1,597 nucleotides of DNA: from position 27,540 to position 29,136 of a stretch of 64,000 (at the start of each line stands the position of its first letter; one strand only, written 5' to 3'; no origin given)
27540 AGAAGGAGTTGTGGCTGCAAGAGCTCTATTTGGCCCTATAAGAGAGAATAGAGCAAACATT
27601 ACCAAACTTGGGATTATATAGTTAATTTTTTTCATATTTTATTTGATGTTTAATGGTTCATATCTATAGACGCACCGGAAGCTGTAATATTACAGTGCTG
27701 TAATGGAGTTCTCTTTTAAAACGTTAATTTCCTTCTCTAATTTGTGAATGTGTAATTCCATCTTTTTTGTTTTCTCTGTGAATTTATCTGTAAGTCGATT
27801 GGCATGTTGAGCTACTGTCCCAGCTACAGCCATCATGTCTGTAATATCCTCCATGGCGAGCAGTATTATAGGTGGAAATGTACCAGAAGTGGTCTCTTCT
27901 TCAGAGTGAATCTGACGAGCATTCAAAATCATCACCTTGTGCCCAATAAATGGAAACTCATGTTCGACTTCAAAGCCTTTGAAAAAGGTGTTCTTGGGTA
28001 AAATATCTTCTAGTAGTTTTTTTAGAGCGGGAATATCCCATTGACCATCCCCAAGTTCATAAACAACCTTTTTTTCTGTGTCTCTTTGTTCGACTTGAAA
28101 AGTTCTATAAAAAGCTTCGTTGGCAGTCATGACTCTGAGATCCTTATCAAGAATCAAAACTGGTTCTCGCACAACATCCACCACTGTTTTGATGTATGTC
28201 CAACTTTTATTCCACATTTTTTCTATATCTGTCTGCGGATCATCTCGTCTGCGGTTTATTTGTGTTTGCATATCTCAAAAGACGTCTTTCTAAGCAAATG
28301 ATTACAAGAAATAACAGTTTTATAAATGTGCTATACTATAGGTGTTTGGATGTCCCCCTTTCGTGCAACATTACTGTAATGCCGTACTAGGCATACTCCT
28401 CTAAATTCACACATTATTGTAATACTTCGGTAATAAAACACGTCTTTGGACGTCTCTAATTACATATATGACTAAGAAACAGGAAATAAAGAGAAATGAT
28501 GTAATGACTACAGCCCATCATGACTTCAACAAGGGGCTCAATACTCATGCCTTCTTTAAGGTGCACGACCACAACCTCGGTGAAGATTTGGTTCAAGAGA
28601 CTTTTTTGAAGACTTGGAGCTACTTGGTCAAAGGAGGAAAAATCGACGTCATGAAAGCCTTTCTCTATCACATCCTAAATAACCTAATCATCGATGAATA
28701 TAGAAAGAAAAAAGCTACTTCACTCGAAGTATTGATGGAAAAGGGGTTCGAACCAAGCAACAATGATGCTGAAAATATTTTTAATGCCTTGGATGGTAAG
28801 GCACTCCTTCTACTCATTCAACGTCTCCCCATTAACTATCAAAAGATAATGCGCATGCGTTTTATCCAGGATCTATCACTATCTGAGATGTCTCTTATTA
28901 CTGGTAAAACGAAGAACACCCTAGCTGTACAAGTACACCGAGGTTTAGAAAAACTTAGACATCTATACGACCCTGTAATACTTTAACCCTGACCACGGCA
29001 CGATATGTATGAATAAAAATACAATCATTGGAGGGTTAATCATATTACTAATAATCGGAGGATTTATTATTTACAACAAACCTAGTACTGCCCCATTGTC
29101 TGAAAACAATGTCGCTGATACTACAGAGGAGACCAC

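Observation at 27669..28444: Shared TGTAAT-N16/17-CGTC promoter motif links the ECF sigma factor to the sortase/LPXTG surface-protein operon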

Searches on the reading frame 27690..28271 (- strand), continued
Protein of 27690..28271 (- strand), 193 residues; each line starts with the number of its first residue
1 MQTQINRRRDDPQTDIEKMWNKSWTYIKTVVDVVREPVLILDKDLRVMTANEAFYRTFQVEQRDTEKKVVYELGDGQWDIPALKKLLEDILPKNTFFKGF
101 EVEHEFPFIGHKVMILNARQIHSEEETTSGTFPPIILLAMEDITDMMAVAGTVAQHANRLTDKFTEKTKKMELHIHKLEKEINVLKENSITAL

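Call 78: find_related_loci(query=A2, collection=metagenome_contigs, flank=3000)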
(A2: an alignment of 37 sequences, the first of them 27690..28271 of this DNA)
Query A2 (193 aa) in metagenome_contigs; peptide patterns used: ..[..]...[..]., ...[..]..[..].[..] (x = any residue, [..] = any of these).
600 stretches matched a pattern (row limit reached: there are more); 575 encode a relative of the query (tblastn E <= 1e-3); the best 80 are kept; 80 distinct loci.
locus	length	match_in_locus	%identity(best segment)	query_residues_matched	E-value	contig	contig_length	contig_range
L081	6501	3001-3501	76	16-182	3e-87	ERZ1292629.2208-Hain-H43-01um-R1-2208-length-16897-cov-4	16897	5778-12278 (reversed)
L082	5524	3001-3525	73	16-190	1e-85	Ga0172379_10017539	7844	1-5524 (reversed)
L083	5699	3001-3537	67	12-190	6e-84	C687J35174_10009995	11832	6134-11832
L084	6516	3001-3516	74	17-187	2e-83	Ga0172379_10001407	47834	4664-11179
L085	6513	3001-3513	70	16-189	3e-82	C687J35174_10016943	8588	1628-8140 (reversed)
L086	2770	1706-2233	69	17-189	4e-83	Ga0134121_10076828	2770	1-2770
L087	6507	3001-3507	70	16-187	8e-80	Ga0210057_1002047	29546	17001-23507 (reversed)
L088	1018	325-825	71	17-189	1e-86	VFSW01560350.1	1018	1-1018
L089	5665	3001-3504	69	16-186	3e-79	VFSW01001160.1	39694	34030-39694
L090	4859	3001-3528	70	15-189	3e-79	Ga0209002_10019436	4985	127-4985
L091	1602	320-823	70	16-186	3e-82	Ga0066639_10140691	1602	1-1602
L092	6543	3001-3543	67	15-186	1e-77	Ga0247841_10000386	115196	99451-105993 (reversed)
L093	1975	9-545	65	12-190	3e-80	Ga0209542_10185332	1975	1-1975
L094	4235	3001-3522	66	16-189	4e-77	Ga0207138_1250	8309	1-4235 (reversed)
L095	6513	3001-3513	67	17-186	1e-75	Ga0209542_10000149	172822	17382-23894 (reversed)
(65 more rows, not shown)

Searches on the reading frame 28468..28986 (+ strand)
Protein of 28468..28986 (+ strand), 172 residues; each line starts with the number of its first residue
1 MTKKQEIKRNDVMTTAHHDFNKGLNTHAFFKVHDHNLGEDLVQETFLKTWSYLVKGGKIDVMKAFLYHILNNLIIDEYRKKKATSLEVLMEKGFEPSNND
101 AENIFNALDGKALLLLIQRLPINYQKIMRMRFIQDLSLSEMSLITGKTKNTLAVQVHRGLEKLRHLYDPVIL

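Call 8: search_protein_families(library=pfam, proteins=[window:28468-28986:+], max_evalue=0.01)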
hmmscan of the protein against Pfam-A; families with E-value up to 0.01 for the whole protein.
window:28468-28986:+ (172 aa): 3 families
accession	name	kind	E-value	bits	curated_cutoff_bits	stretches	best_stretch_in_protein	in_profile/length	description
PF08281.18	Sigma70_r4_2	-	1.4e-09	37.9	25.7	1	112-163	3-54/54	Sigma-70, region 4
PF04542.20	Sigma70_r2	-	2.5e-07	30.8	24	1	33-83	18-70/71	Sigma-70 region 2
PF04545.22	Sigma70_r4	-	0.00016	21.5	24.1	1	117-165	2-50/50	Sigma-70, region 4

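Call 9: search_protein_families(library=ncbifam, proteins=[window:28468-28986:+], max_evalue=0.01)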
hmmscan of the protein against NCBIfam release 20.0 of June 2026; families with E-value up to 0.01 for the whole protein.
window:28468-28986:+ (172 aa): 67 families (the best 25 are shown)
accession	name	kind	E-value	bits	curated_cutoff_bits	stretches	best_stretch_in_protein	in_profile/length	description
NF058625.1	sigma_PG0214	equivalog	8.1e-20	71.2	130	1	23-166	16-160/170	GFO_1088 family ECF-type sigma factor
TIGR02950.1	SigM_subfam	subfamily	6.4e-19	68.3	147.95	1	19-167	8-158/159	RNA polymerase sigma factor, SigM family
TIGR02952.1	Sig70_famx2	equivalog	4.4e-17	62.5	206.45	1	8-165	8-168/170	ECF subfamily RNA polymerase sigma factor, BldN family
NF007215.0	PRK09637.1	equivalog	4.7e-17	62.6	212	1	15-166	5-153/181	RNA polymerase sigma factor SigZ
TIGR02959.1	SigZ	equivalog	3.3e-16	59.6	168.65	1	19-166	3-147/170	RNA polymerase sigma factor SigZ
NF053879.1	RNAPolSigSigVBac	equivalog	4.4e-16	59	190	1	25-165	18-153/160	RNA polymerase sigma factor SigV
TIGR02985.1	Sig70_bacteroi1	subfamily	1.2e-15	58.1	126.4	1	22-165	12-160/162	RNA polymerase sigma-70 factor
TIGR02937.1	sigma70-ECF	superfamily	2.5e-15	56.5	42.9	1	39-165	29-163/165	sigma-70 family RNA polymerase sigma factor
NF007223.0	PRK09641.1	equivalog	5.1e-15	55.8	209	1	24-165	31-182/187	RNA polymerase sigma factor SigW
TIGR02983.1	SigE-fam_strep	subfamily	1.6e-13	50.8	141.55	1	23-166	18-157/162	SigE family RNA polymerase sigma factor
NF006930.0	PRK09415.1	subfamily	2.2e-13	50.4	198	1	8-165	13-173/179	RNA polymerase factor sigma C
NF009166.1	PRK12513.1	equivalog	3.8e-13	49.6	206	1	30-165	41-184/193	RNA polymerase sigma factor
NF007226.0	PRK09644.1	equivalog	6.4e-13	49.1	199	1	32-167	22-157/166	RNA polymerase sigma factor SigM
TIGR02948.1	SigW_bacill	equivalog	1.9e-11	44.3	243.1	1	36-165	43-182/187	RNA polymerase sigma factor SigW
NF009193.0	PRK12541.1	equivalog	4.3e-11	43.3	171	1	19-165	13-158/161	RNA polymerase sigma factor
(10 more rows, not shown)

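Call 10: find_homologous_proteins(query=window:28468-28986:+, max_evalue=0.00001)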
Query window:28468-28986:+ (172 aa): 2625 proteins with E <= 0.00001 among 2670 candidates; the best 120 are listed.
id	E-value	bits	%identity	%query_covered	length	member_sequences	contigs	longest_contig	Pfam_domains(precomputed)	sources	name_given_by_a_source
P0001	9.1e-108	375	100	100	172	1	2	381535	PF04542.21,PF08281.19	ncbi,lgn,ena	-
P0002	5.1e-100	350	91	100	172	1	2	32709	PF04542.21,PF08281.19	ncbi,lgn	ncbi:MAG: RNA polymerase sigma factor [Minisyncoccia bacterium]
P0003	6.1e-100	350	100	93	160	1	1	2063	PF04542.21,PF08281.19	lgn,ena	-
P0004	1.4e-99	348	90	100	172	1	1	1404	PF04542.21,PF08281.19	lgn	-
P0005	4.2e-84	298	80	98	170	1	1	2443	PF04542.21,PF08281.19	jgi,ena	-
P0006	5.6e-84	298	77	99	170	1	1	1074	PF04545.23,PF04542.21,PF08281.19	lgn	-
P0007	1.5e-83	296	79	98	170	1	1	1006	PF04542.21,PF08281.19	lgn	-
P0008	9.8e-83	294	78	99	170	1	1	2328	PF04545.23,PF04542.21,PF08281.19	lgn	-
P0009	2.6e-82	292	79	99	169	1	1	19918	PF04542.21,PF08281.19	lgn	-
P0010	6.8e-82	291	78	99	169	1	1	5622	PF04542.21,PF08281.19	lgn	-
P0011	1.3e-81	290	76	98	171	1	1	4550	PF04545.23,PF04542.21,PF08281.19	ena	-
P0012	3.0e-81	289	76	99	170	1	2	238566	PF04545.23,PF04542.21,PF08281.19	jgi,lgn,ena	jgi:RNA polymerase sigma-70 factor (ECF subfamily)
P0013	3.7e-81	289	76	99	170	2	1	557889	PF04545.23,PF04542.21,PF08281.19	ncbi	ncbi:MAG: RNA polymerase sigma factor [Minisyncoccota bacterium]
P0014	2.6e-80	286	72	98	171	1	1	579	PF04545.23,PF04542.21,PF08281.19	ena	-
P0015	2.2e-79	283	80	92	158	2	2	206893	PF04545.23,PF04542.21,PF08281.19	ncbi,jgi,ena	-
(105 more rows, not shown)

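Call 12: find_related_loci(query=A1, collection=genome_contigs, flank=4000)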
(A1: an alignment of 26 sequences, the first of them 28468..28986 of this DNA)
Query A1 (172 aa) in genome_contigs; peptide patterns used: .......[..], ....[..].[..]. (x = any residue, [..] = any of these).
599 stretches matched a pattern (row limit reached: there are more); 523 encode a relative of the query (tblastn E <= 1e-3); the best 80 are kept; 80 distinct loci.
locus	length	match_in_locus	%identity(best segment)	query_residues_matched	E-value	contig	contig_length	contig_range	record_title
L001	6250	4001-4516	91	1-172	7e-107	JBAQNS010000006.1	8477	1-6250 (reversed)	MAG: Minisyncoccia bacterium isolate MFD12002_ilm_asm_bin40 k127_24392, whole genome shotgun sequence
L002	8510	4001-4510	71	1-170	1e-82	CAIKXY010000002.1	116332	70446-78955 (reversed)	uncultured bacterium isolate E14_bin-0799 genome assembly, contig: bin-0799:02/15, whole genome shotgun sequence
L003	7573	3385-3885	71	2-168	7e-82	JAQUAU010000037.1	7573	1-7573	MAG: Candidatus Paceibacterota bacterium isolate STC_91 NODE_25175_length_7573_cov_3.509267_Sandtown_C, whole genome sho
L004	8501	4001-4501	71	1-167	1e-81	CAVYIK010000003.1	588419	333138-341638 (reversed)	MAG: uncultured bacterium isolate MFD01476.bin.2.169 genome assembly, contig: contig_73288, whole genome shotgun sequenc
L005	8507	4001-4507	67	1-169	1e-81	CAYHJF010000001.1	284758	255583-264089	MAG TPA_asm: uncultured Candidatus Saccharibacteria bacterium isolate ERP119705_co13_650 genome assembly, contig: NODE_1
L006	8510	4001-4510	71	1-170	2e-81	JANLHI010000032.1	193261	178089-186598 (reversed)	MAG: Patescibacteria group bacterium isolate P6-13 k99_221917, whole genome shotgun sequence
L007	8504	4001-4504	70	1-168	7e-81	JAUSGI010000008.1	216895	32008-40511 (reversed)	MAG: bacterium isolate E14_metabat.bin.111 E14_k141_148801, whole genome shotgun sequence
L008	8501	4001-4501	68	1-167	2e-80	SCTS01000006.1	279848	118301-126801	MAG: Patescibacteria group bacterium isolate FW305_bin.14 FW305_bin.14-23844, whole genome shotgun sequence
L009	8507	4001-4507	70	1-169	2e-80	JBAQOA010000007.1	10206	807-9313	MAG: Minisyncoccia bacterium isolate MFD12002_ilm_asm_bin21 k127_36677, whole genome shotgun sequence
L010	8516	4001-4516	67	1-170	6e-80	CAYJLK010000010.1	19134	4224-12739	MAG TPA_asm: uncultured Candidatus Saccharibacteria bacterium isolate ERP124720_co1_118 genome assembly, contig: NODE_36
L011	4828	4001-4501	68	1-167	5e-80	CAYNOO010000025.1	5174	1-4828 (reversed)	MAG TPA_asm: uncultured Candidatus Saccharibacteria bacterium isolate SRP193066_co1_20 genome assembly, contig: NODE_144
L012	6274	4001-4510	68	2-171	3e-80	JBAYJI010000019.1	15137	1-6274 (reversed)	MAG: Candidatus Paceibacterota bacterium isolate SO_2016_GW1_52 scaffold06797_OW334_2016, whole genome shotgun sequence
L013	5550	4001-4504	70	1-168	1e-79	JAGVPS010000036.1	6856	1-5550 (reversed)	MAG: Candidatus Paceibacterota bacterium isolate DeMMO3_58 c_000000094616, whole genome shotgun sequence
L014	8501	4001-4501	68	1-167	1e-79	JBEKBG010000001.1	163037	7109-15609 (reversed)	MAG: Minisyncoccia bacterium isolate SPRUCE 130 SPRUCE_130_1, whole genome shotgun sequence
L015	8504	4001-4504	68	1-168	8e-80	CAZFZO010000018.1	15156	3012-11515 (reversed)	MAG TPA_asm: uncultured Candidatus Saccharibacteria bacterium isolate SRP278252_co1_151 genome assembly, contig: NODE_68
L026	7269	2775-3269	70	3-167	8e-79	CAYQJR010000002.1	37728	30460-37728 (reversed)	MAG TPA_asm: uncultured Candidatus Saccharibacteria bacterium isolate SRP136066_co1_416 genome assembly, contig: NODE_80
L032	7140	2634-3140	67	1-169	1e-77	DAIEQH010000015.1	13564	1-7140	MAG TPA_asm: Candidatus Nomurabacteria bacterium isolate clean1184 NODE_15_length_13564_cov_6.748647, whole genome shotg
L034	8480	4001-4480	73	1-159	1e-77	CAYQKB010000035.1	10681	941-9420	MAG TPA_asm: uncultured Candidatus Saccharibacteria bacterium isolate SRP193066_co2_439 genome assembly, contig: NODE_32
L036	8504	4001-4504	70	1-167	2e-77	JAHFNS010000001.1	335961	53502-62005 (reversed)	MAG: Candidatus Nomurabacteria bacterium isolate nzgw486 NODE_6_length_335962_cov_15.263479, whole genome shotgun sequen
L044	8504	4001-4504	64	1-168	1e-76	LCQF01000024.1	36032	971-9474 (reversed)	MAG: Parcubacteria group bacterium GW2011_GWA2_49_9 UY50_C0024, whole genome shotgun sequence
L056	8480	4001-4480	69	8-167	1e-75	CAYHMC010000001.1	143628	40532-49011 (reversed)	MAG TPA_asm: uncultured Candidatus Saccharibacteria bacterium isolate ERP119705_co13_620 genome assembly, contig: NODE_1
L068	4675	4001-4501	68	1-168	1e-74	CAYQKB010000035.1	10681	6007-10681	MAG TPA_asm: uncultured Candidatus Saccharibacteria bacterium isolate SRP193066_co2_439 genome assembly, contig: NODE_32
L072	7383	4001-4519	64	1-172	2e-74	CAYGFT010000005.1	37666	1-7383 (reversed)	MAG TPA_asm: uncultured Candidatus Saccharibacteria bacterium isolate ERP113451_co3_1 genome assembly, contig: NODE_734_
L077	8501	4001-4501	66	1-167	3e-74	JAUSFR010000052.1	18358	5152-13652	MAG: bacterium isolate E14_maxbin.342_sub E14_k141_357876, whole genome shotgun sequence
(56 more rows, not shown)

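Call 30: search_protein_families(library=pfam, proteins=[L032:3210-3887:-, L007:851-1321:-, L034:1763-3055:-, L044:1476-3158:-, L003:4770-5129:+, L005:2709-2960:-, L056:3209-3766:-, L072:4960-5244:-, L026:4494-4865:-, L044:4617-5015:+], max_evalue=0.01)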
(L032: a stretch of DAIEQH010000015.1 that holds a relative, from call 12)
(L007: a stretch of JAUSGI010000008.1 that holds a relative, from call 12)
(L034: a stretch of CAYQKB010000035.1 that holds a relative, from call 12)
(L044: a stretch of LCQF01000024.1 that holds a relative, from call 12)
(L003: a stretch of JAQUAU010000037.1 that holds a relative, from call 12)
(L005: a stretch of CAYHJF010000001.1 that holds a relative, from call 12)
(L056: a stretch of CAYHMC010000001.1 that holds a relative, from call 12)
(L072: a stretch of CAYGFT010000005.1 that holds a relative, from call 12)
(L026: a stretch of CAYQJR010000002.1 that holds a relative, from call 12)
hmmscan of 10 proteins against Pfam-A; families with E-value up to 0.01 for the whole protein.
L032:3210-3887:- (225 aa): 3 families
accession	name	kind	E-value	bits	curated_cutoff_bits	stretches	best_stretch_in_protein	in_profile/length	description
PF01471.23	PG_binding_1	-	2e-15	57.1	23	1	47-102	1-54/57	Putative peptidoglycan binding domain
PF16656.11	Pur_ac_phosph_N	-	4.8e-05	24.3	30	1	124-212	5-84/93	Purple acid Phosphatase, N-terminal domain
PF00041.27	fn3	-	0.0025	18.4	25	1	121-212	2-74/84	Fibronectin type III domain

L007:851-1321:- (156 aa): 4 families
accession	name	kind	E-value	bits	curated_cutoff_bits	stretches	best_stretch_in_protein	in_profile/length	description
PF00072.30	Response_reg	-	1.7e-11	44.7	30.2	1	43-137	12-101/111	Response regulator receiver domain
PF20274.4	cREC_REC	-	3.8e-07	31.1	27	1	55-113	14-73/88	Cyclic-phosphate processing Receiver domain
PF03709.21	OKR_DC_1_N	-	3.5e-06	27.7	29.3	1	46-149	10-106/111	Orn/Lys/Arg decarboxylase, N-terminal domain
PF23198.2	PDE8A_N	-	0.0097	16.3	29.6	0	45-138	26-120/147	PDE8A-like, N-terminal domain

L034:1763-3055:- (430 aa): 2 families
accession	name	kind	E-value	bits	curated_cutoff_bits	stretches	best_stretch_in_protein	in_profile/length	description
PF11999.13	Ice_binding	-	5.9e-77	258.5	28.7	1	54-258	1-208/208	Ice-binding-like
PF01471.23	PG_binding_1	-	0.00028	21.4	23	1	363-412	2-44/57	Putative peptidoglycan binding domain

L044:1476-3158:- (560 aa): 8 families
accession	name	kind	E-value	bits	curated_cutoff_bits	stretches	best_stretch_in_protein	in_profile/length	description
PF02518.31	HATPase_c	-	3.9e-25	88.9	26.4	1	444-555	1-110/111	Histidine kinase-, DNA gyrase B-, and HSP90-like ATPase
PF13426.13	PAS_9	-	1.5e-08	35.3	27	1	211-312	2-103/103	PAS domain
PF13188.13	PAS_8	-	1.5e-08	34.7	21.8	1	201-249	2-46/65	PAS domain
PF00512.31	HisKA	-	2.9e-08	34.1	26.9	1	333-389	3-57/66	His Kinase A (phospho-acceptor) domain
PF00989.32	PAS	-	2.7e-07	31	22.6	1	201-310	2-113/113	PAS fold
PF12059.13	DUF3540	-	7.3e-05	23.2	27.9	0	33-104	71-144/199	Protein of unknown function (DUF3540)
PF12078.13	DUF3557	-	0.00055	20.4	26.2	1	35-120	20-105/154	Domain of unknown function (DUF3557)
PF13589.12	HATPase_c_3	-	0.0061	17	25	1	449-519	3-71/137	Histidine kinase-, DNA gyrase B-, and HSP90-like ATPase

L003:4770-5129:+ (119 aa): 1 family
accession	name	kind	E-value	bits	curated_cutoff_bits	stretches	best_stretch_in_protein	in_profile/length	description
PF02325.22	YGGT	-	0.00091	20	27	1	21-91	2-67/70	YGGT family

L005:2709-2960:- (83 aa): 2 families
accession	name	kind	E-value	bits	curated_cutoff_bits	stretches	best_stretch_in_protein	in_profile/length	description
PF04226.18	Transgly_assoc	-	1.1e-13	51.6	25.3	1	33-82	1-49/49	Transglycosylase associated protein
PF17647.6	DUF5518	-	0.0045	17.5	27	1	10-78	29-98/116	Family of unknown function (DUF5518)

L056:3209-3766:- (185 aa): 0 families

L072:4960-5244:- (94 aa): 0 families

L026:4494-4865:- (123 aa): 0 families

L044:4617-5015:+ (132 aa): 1 family
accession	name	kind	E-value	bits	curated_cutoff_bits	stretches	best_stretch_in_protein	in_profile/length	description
PF07150.16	DUF1390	-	0.0019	18.4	24.7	1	38-103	148-212/226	Protein of unknown function (DUF1390)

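Call 46: search_solved_structures(query=A1, max_evalue=0.00001)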
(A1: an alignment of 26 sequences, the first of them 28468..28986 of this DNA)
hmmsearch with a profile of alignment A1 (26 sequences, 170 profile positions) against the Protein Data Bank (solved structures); distinct sequences matched with E-value up to 0.00001: 5.
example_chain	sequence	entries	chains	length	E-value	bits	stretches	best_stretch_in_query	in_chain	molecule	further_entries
5wuq_A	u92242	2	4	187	1.6e-09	40.8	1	20-165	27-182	ECF RNA polymerase sigma factor SigW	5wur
6jcy_F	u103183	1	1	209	5.6e-07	32.6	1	34-167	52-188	ECF RNA polymerase sigma factor SigH,ECF RNA polymerase sigma factor SigE,ECF RNA polymera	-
6dv9_F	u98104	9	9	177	6.4e-07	32.4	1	13-166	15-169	ECF RNA polymerase sigma factor SigL | RNA polymerase sigma factor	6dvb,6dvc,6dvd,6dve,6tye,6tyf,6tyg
6dxo_A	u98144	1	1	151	3.8e-06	29.8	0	105-164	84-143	RNA polymerase ECF-subfamily sigma factor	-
1h3l_A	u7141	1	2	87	4.7e-06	29.5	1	19-82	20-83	RNA POLYMERASE SIGMA FACTOR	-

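Call 62: search_protein_families(library=pfam, proteins=[L044:3171-3839:-, L077:3131-3835:-, L006:2628-3011:-, L006:305-811:-, L006:855-2609:-, L036:2621-3769:-, L068:1905-3944:+, L006:3230-3778:-], max_evalue=0.001)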
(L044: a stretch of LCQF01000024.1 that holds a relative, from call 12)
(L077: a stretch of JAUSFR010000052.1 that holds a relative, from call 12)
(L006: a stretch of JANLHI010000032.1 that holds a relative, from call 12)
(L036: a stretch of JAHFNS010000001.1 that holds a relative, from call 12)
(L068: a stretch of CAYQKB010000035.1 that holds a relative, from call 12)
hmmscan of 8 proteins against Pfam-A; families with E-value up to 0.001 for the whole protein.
L044:3171-3839:- (222 aa): 2 families
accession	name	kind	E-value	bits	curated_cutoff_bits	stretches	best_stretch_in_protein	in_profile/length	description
PF00072.30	Response_reg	-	8e-30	103.7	30.2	1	3-113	1-111/111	Response regulator receiver domain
PF00486.34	Trans_reg_C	-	1.3e-21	76.9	26.2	1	146-220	2-77/77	Transcriptional regulatory protein, C terminal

L077:3131-3835:- (234 aa): 2 families
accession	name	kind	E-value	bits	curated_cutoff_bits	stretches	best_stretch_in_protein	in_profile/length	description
PF00072.30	Response_reg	-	2.3e-30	105.4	30.2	1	15-125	1-111/111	Response regulator receiver domain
PF00486.34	Trans_reg_C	-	3.1e-22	78.9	26.2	1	157-232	1-77/77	Transcriptional regulatory protein, C terminal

L006:2628-3011:- (127 aa): 1 family
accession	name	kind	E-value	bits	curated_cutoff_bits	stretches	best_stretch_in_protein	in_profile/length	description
PF00072.30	Response_reg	-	1.4e-18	67.5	30.2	1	7-110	1-100/111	Response regulator receiver domain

L006:305-811:- (168 aa): 3 families
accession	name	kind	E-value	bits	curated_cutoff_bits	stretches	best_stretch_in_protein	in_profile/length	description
PF00072.30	Response_reg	-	2.2e-11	44.3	30.2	1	55-149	12-101/111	Response regulator receiver domain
PF20274.4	cREC_REC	-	2.7e-07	31.6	27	1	67-126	14-74/88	Cyclic-phosphate processing Receiver domain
PF03709.21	OKR_DC_1_N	-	0.00017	22.3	29.3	0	59-144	11-89/111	Orn/Lys/Arg decarboxylase, N-terminal domain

L006:855-2609:- (584 aa): 6 families
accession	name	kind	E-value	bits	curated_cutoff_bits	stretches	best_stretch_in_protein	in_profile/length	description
PF02518.31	HATPase_c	-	5.8e-27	94.8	26.4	1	450-576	2-110/111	Histidine kinase-, DNA gyrase B-, and HSP90-like ATPase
PF00512.31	HisKA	-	1.9e-17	63.5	26.9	1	335-402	1-65/66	His Kinase A (phospho-acceptor) domain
PF13426.13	PAS_9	-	4.6e-11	43.3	27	1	220-327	2-102/103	PAS domain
PF00989.32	PAS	-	1.5e-09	38.3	22.6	1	212-326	4-113/113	PAS fold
PF08448.16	PAS_4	-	7.9e-08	33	23.1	1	217-331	3-110/110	PAS fold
PF12860.13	PAS_7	-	0.00012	22.6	27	1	217-332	3-113/115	PAS fold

L036:2621-3769:- (382 aa): 8 families
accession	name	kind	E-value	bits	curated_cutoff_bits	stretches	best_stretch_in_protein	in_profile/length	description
PF02518.31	HATPase_c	-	2.3e-27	96.1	26.4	1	265-376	2-109/111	Histidine kinase-, DNA gyrase B-, and HSP90-like ATPase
PF00989.32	PAS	-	1.2e-16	61.2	22.6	1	26-141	4-113/113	PAS fold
PF00512.31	HisKA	-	1.2e-16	61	26.9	1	150-217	1-65/66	His Kinase A (phospho-acceptor) domain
PF08448.16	PAS_4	-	1.5e-15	57.8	23.1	1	29-145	1-109/110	PAS fold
PF13426.13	PAS_9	-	2.5e-15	57.1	27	1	34-143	2-103/103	PAS domain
PF13188.13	PAS_8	-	4.3e-09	36.4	21.8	1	26-77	4-55/65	PAS domain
PF12860.13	PAS_7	-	3.2e-06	27.7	27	1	29-147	1-113/115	PAS fold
PF14501.12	HATPase_c_5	-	4.9e-05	23.6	22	1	269-366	6-94/102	GHKL domain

L068:1905-3944:+ (679 aa): 8 families
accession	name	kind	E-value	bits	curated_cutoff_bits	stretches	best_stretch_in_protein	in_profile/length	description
PF05231.19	MASE1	-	5.2e-47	160.8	29.8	1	38-316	3-297/299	MASE1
PF13426.13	PAS_9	-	1.1e-15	58.3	27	1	340-443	2-103/103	PAS domain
PF08447.18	PAS_3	-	9.5e-15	55.1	25.6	1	351-421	1-71/89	PAS fold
PF00989.32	PAS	-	6.7e-13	49.1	22.6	1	330-441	2-113/113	PAS fold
PF08448.16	PAS_4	-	1.2e-09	38.8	23.1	1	336-446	2-110/110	PAS fold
PF13188.13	PAS_8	-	2.7e-09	37.1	21.8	1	330-385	2-56/65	PAS domain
PF00512.31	HisKA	-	7.5e-08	32.8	26.9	1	451-516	2-65/66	His Kinase A (phospho-acceptor) domain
PF02518.31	HATPase_c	-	0.0005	20.9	26.4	1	564-672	2-109/111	Histidine kinase-, DNA gyrase B-, and HSP90-like ATPase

L006:3230-3778:- (182 aa): 0 families

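Call 73: find_encoding_contigs(protein=P0001, flank=6000, max_places=3)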
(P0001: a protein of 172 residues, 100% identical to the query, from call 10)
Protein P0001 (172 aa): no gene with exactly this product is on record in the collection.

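Call 74: list_cluster_members(proteins=[P0001, P0121])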
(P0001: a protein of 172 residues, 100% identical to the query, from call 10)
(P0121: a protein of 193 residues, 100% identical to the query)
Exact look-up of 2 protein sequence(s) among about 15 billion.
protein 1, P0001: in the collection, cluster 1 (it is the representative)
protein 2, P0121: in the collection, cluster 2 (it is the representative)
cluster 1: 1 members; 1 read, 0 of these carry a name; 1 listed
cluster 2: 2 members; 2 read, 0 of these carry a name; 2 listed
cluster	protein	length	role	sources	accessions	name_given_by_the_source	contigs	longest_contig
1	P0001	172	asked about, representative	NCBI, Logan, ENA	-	-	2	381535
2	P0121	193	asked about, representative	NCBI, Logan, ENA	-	-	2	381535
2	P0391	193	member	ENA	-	-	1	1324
